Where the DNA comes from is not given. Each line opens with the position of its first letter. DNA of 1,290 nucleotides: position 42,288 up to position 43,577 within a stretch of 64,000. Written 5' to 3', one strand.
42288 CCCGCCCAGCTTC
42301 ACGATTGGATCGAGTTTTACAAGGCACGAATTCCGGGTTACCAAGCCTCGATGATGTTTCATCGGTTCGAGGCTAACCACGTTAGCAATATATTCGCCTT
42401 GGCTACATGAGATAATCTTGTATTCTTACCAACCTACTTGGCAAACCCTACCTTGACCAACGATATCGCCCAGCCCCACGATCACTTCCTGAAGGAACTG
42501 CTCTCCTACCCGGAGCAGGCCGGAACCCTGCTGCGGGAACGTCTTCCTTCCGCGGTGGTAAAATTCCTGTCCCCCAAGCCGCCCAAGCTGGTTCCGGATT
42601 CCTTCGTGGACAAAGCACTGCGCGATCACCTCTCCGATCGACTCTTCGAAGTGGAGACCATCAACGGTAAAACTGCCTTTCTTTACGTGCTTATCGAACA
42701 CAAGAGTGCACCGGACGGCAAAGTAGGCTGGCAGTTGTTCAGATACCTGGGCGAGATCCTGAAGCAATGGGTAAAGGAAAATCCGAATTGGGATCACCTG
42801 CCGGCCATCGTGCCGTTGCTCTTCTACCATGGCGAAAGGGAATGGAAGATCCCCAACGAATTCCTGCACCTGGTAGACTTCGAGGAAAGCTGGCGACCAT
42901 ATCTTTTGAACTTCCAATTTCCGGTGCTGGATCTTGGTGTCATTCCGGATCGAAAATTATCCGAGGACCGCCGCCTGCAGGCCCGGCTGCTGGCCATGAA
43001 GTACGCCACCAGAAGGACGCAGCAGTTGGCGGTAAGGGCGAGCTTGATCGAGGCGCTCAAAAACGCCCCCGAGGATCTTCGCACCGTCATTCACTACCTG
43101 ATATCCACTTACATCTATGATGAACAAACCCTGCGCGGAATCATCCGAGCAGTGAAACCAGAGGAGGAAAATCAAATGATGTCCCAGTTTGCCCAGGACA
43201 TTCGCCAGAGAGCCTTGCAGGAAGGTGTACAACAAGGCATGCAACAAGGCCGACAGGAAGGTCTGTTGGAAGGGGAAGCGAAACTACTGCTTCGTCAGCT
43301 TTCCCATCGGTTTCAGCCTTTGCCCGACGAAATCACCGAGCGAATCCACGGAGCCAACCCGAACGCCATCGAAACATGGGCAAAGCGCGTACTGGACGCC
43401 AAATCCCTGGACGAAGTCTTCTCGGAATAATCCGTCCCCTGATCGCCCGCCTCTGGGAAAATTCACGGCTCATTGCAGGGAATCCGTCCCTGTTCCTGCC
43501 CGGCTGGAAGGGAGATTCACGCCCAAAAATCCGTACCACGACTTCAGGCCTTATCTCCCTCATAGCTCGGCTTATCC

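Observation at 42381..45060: Tandemly duplicated Rpn/YhgA-like nuclease genes that differ only in the C-terminal segment downstream of an internal SD+ATG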

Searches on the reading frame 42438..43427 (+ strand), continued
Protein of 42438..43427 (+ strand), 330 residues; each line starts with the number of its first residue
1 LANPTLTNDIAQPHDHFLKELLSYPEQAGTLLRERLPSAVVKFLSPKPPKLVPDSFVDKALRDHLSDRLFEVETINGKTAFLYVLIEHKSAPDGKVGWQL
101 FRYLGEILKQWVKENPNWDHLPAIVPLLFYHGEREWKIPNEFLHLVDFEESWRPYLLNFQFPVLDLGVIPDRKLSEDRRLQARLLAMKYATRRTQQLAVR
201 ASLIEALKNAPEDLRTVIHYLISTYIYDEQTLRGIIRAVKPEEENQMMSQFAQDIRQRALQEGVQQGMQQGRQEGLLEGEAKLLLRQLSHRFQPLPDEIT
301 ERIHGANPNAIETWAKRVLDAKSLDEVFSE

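Call 25: find_encoding_contigs(protein=P0122, flank=10000, max_places=6)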
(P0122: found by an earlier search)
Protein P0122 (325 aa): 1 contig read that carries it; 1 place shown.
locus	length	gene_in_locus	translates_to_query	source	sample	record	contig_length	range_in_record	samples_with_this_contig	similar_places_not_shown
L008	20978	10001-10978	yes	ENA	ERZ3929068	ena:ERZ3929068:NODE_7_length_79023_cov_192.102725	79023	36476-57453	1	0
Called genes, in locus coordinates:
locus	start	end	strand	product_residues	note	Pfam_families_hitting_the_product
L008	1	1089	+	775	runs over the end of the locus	PF13089:PP_kinase_N, PF02503:PP_kinase, PF17941:PP_kinase_C_1, PF13091:PLDc_2 (weak), PF13090:PP_kinase_C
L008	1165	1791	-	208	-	-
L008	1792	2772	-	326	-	PF01370:Epimerase, PF04321:RmlD_sub_bind (faint), PF16363:GDP_Man_Dehyd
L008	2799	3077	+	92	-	-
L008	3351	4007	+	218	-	PF12535:Nudix_N, PF00293:NUDIX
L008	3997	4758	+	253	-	PF13489:Methyltransf_23, PF08241:Methyltransf_11, PF08242:Methyltransf_12 (faint), PF13649:Methyltransf_25 (weak)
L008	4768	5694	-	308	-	PF00149:Metallophos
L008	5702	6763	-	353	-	PF01408:GFO_IDH_MocA, PF22725:GFO_IDH_MocA_C3 (weak), PF02894:GFO_IDH_MocA_C (weak)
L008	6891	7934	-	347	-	PF01370:Epimerase, PF16363:GDP_Man_Dehyd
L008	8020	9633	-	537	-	PF00483:NTP_transferase, PF12804:NTP_transf_3 (weak), PF22640:ManC_GMP_beta-helix, PF01050:MannoseP_isomer, PF07883:Cupin_2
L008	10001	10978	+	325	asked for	PF04754:Transposase_31, PF14261:DUF4351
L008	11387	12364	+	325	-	-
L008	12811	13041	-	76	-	-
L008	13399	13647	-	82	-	PF13242:Hydrolase_like (weak)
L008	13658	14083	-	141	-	-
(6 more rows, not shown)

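Call 26: find_encoding_contigs(protein=P0121, flank=10000, max_places=6)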
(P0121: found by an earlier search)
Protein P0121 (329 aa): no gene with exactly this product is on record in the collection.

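Call 34: find_related_loci(query=A1, collection=metagenome_contigs, flank=3000)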
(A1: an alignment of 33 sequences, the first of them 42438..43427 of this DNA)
Query A1 (330 aa) in metagenome_contigs; peptide patterns used: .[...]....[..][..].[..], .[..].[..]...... (x = any residue, [..] = any of these).
191 stretches matched a pattern; 112 encode a relative of the query (tblastn E <= 1e-3); the best 80 are kept; 80 distinct loci.
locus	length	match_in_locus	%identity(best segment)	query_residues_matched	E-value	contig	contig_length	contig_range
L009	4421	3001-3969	76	8-330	6e-159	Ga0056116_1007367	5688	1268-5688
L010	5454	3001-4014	70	1-330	3e-149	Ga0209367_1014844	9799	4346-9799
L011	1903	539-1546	66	5-329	7e-157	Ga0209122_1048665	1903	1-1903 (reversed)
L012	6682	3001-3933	71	18-328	1e-141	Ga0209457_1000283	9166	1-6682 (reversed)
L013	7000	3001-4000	68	10-330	2e-121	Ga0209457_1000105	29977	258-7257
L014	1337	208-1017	65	64-329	1e-127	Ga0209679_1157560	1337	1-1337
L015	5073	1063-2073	51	1-330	1e-106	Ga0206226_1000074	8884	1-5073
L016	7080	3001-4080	52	10-325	1e-103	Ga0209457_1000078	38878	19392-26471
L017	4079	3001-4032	49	5-330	5e-102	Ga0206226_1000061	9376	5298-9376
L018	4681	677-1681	49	6-330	1e-98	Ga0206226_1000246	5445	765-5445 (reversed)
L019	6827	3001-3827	64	60-330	1e-91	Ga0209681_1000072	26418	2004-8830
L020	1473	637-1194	66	104-285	3e-84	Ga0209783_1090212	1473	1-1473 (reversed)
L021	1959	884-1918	38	8-329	3e-72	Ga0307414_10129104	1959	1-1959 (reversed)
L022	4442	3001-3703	72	8-241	2e-69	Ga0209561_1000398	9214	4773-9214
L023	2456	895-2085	70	6-330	3e-67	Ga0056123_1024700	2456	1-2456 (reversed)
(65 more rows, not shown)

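Call 41: search_solved_structures(query=window:42438-43427:+, max_evalue=1, show_alignments=2)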
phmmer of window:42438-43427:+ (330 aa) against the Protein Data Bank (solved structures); distinct sequences matched with E-value up to 1: 4.
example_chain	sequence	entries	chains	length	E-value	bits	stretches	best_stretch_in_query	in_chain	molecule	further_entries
4zv6_A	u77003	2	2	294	0.049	16.2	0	183-249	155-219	AlphaRep-7 | alpha-Rep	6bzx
9fqr_Er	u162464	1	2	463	0.35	13.4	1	38-81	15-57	Calcium/calmodulin dependent protein kinase IV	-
3u21_A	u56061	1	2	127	0.62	12.5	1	106-156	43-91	Nuclear factor related to kappa-B-binding protein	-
2w4o_A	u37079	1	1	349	0.91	12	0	38-81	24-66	CALCIUM/CALMODULIN-DEPENDENT PROTEIN KINASE TYPE IV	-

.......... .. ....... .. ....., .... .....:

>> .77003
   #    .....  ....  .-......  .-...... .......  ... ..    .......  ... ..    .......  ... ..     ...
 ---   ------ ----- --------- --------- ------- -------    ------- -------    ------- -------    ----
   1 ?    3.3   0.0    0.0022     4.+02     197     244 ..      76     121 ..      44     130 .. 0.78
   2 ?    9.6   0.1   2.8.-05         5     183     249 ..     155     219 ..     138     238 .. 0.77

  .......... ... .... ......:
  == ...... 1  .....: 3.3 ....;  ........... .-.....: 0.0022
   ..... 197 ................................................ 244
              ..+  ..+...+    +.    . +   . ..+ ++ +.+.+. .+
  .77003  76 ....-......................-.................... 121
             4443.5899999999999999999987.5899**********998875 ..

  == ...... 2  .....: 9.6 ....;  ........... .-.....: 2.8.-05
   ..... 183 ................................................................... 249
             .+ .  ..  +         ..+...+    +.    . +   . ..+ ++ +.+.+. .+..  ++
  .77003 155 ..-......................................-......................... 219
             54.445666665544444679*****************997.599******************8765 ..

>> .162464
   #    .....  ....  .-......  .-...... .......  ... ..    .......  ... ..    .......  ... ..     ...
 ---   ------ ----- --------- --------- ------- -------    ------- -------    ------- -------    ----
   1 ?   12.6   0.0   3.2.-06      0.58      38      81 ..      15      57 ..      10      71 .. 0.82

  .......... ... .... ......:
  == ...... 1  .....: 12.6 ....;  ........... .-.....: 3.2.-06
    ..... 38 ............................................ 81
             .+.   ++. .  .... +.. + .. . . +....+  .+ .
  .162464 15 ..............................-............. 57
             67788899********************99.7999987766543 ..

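Call 54: predict_structure(alignment_id=A1)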
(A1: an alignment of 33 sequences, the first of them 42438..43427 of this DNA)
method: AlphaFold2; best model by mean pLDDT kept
length: 330 residues; sequences in the alignment: 33
mean_pLDDT: 69.1   pTM: 0.53
mean pLDDT of the five models: 69.1, 65.7, 65.0, 62.0, 60.0
residues with pLDDT >= 90: 10; 70-90: 166; 50-70: 103; < 50: 51
segments of 3 or more residues with pLDDT < 50: 1-8, 141-168, 261-273
pLDDT, mean of each block of 10 residues (from residue 1): 42 78 85 81 84 68 70 76 77 59 65 63 72 70 40 37 43 68 66 60 85 75 64 88 85 63 43 56 84 85 81 83 84
secondary structure, 60 per line:
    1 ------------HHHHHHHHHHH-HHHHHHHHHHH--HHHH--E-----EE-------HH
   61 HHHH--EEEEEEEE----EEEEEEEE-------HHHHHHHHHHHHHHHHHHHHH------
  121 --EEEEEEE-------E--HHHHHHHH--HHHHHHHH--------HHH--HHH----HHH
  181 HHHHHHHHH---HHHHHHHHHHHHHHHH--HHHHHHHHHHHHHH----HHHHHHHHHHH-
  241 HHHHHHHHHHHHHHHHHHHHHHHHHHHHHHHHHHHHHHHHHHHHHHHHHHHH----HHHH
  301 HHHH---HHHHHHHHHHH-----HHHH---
elements in order: H13-23 H25-35 H38-41 H59-64 E67-74 E79-86 H94-114 E123-129 H140-147 H150-157 H178-189 H193-208 H211-224 H229-239 H241-292 H297-304 H308-318 H324-327

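Call 59: fold_search(model_id=the predicted structure, library=pdb)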
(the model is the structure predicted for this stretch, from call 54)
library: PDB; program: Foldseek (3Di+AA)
matches with E <= 10: 260; with E <= 0.001: 0
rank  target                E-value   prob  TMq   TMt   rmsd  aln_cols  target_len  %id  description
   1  8q3k_E                2.3e-01  0.33  0.14  0.20   8.4       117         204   15  The open state of the ASFV apo-RNA polymerase (released 2024-02-14)
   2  1wtd_B                2.7e-01  0.14  0.16  0.19  20.9       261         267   12  Crystal structure of type II restrcition endonuclease, EcoO109I DNA-free form (released 2004-12-14)
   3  9uie_B                3.0e-01  0.11  0.14  0.06  18.9       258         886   13  Electronic microscopy structure of human schlafen14-E211A dimer in complex with dsRNA (released 2025-08-06)
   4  9ijj_d                4.0e-01  0.06  0.14  0.09  43.9       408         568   12  In situ structure of the central apparatus in mouse sperm axoneme. (released 2025-06-04)
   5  1wtd_A                6.0e-01  0.12  0.17  0.21  21.1       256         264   12  Crystal structure of type II restrcition endonuclease, EcoO109I DNA-free form (released 2004-12-14)
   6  9nyy_B                7.0e-01  0.15  0.21  0.10  16.6       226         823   13  Nucleic acid bound human SLFN14, State 1 (released 2025-07-09)
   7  5gkj_B                9.6e-01  0.28  0.17  0.22   6.0       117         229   12  Structure of EndoMS in apo form (released 2016-11-02)
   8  8q3b_E                9.6e-01  0.16  0.15  0.20   8.1       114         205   17  The closed state of the ASFV apo-RNA polymerase (released 2024-02-14)
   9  9jr9_B                1.2e+00  0.12  0.21  0.09  15.3       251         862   13  Electronic microscopy structure of human schlafen14-E211A dimer (released 2025-08-06)
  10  3fov                  1.4e+00  0.21  0.18  0.42   5.6       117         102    9  Crystal structure of protein RPA0323 of unknown function from Rhodopseudomonas palustris (released 2009-01-13)
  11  2qx2                  1.6e+00  0.16  0.15  0.15  14.5       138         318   13  Structure of the C-terminal domain of sex pheromone staph-cAM373 precursor from Staphylococcus aureus (released 2007-09-11)
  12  4twl_B                1.6e+00  0.06  0.08  0.10  13.7        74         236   15  Crystal structure of dioscorin complexed with ascorbate (released 2015-04-01)
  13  8v45_D                1.7e+00  0.03  0.11  0.10  20.2       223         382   13  CryoEM structure of AriA-Ocr complex (released 2024-06-26)
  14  1kix_A                1.8e+00  0.07  0.09  0.07  11.2        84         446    8  Dimeric Structure of the O. nova Telomere End Binding Protein Alpha Subunit with Bound ssDNA (released 2002-02-22)
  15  5mus_A                1.8e+00  0.05  0.13  0.13  17.1       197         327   10  Structure of the C-terminal domain of a reptarenavirus L protein (released 2017-05-17)
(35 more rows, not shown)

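Call 66: search_protein_families(library=padloc, proteins=[window:42438-43427:+], max_evalue=0.01)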
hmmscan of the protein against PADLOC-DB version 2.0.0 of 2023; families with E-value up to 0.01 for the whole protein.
window:42438-43427:+ (330 aa): 1 family
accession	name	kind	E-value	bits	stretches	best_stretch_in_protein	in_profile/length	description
PDLC01084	C3a178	-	7.7e-06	24.3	1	228-274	22-67/90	putative invertase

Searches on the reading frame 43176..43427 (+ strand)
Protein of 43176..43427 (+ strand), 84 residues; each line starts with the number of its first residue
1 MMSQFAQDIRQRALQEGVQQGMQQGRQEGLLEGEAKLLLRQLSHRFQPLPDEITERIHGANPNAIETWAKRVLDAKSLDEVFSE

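Call 66: search_protein_families(library=padloc, proteins=[window:43176-43427:+], max_evalue=0.01)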
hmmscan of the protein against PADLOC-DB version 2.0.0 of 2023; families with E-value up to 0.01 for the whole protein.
window:43176-43427:+ (84 aa): 1 family
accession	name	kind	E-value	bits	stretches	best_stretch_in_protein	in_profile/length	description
PDLC01084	C3a178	-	0.00018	20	1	7-28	46-67/90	putative invertase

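Call 69: predict_structure(alignment_id=A4)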
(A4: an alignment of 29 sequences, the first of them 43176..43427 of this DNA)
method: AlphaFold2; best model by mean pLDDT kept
length: 84 residues; sequences in the alignment: 29
mean_pLDDT: 87.6   pTM: 0.63
mean pLDDT of the five models: 87.6, 81.3, 79.1, 78.8, 78.6
residues with pLDDT >= 90: 48; 70-90: 34; 50-70: 2; < 50: 0
segments of 3 or more residues with pLDDT < 50: none
pLDDT, mean of each block of 10 residues (from residue 1): 77 79 80 92 93 92 93 94 89
secondary structure, 60 per line:
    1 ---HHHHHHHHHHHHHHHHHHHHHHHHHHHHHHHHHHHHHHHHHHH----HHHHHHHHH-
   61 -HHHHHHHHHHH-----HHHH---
elements in order: H4-46 H51-59 H62-72 H78-81

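Call 73: fold_search(model_id=the predicted structure, library=pdb)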
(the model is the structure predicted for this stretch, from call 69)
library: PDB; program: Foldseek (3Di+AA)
matches with E <= 10: 12; with E <= 0.001: 0
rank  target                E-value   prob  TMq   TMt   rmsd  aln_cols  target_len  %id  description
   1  7vbs                  3.3e+00  0.10  0.27  0.13   4.7        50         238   16  Structure of the AAA+ ATPase domain of the transcriptional regulator GtrR in Burkholderia cenocepacia (released 2021-12-15)
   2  7ko2_D                7.6e+00  0.12  0.41  0.08   8.7        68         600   12  Restraining state of near full-length Hsp70 DnaK (released 2021-09-15)
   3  6dmx_G                8.1e+00  0.04  0.22  0.22   8.9        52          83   21  HBZ56 in complex with KIX and c-Myb (released 2018-09-19)
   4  8giy_B                8.6e+00  0.06  0.25  0.07  10.4        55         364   22  E. coli clamp loader with closed clamp (released 2024-03-27)
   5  9fia_B0               8.6e+00  0.04  0.29  0.11  13.7        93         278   12  SSU(body) structure derived from the SSU sample of the mitoribosome from T. gondii. (released 2024-12-11)
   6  8epn_A                8.6e+00  0.03  0.23  0.04  11.8        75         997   19  Cryo-EM structure of SARS-CoV-2 Spike trimer S2D14 in the 3-RBD Down conformation (released 2023-06-21)
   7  8y16_D                8.6e+00  0.03  0.23  0.03  12.1        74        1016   18  Cryo-EM structure of SARS-CoV-2 Omicron JN.1 spike protein in complex with human ACE2 (released 2024-07-03)
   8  8iml_A                9.1e+00  0.09  0.36  0.21   7.4        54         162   11  Rs2I-Rs2II, Rs1I-Rs1II, RbI-RbII cylinder in cyanobacterial phycobilisome from Anthocerotibacter panamensis (Cluster D (released 2023-10-25)
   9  8p6k_CCC              9.1e+00  0.08  0.38  0.32   9.2        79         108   16  Structure of the hypervariable region of Streptococcus pyogenes M3 protein (released 2023-07-05)
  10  6xs6_C                9.1e+00  0.03  0.23  0.04  11.1        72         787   21  SARS-CoV-2 Spike D614G variant, minus RBD (released 2020-07-22)
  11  7mxp_B                9.1e+00  0.02  0.22  0.03  11.3        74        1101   18  Cryo-EM structure of NTD-directed neutralizing antibody LP5 Fab in complex with SARS-CoV-2 S2P spike (released 2022-05-25)
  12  9cpb_5R               9.6e+00  0.13  0.48  0.12   9.9        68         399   20  Atomic model of bovine Fallopian tube cilia doublet microtubule (48-nm periodicity) (released 2024-10-30)

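Call 76: find_related_loci(query=A4, collection=viral_contigs, flank=3000)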
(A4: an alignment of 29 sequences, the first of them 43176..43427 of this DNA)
Query A4 (84 aa) in viral_contigs; peptide patterns used: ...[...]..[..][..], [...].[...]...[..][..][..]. (x = any residue, [..] = any of these).
35 stretches matched a pattern, but none encodes a relative of the query by tblastn (E <= 1e-3).
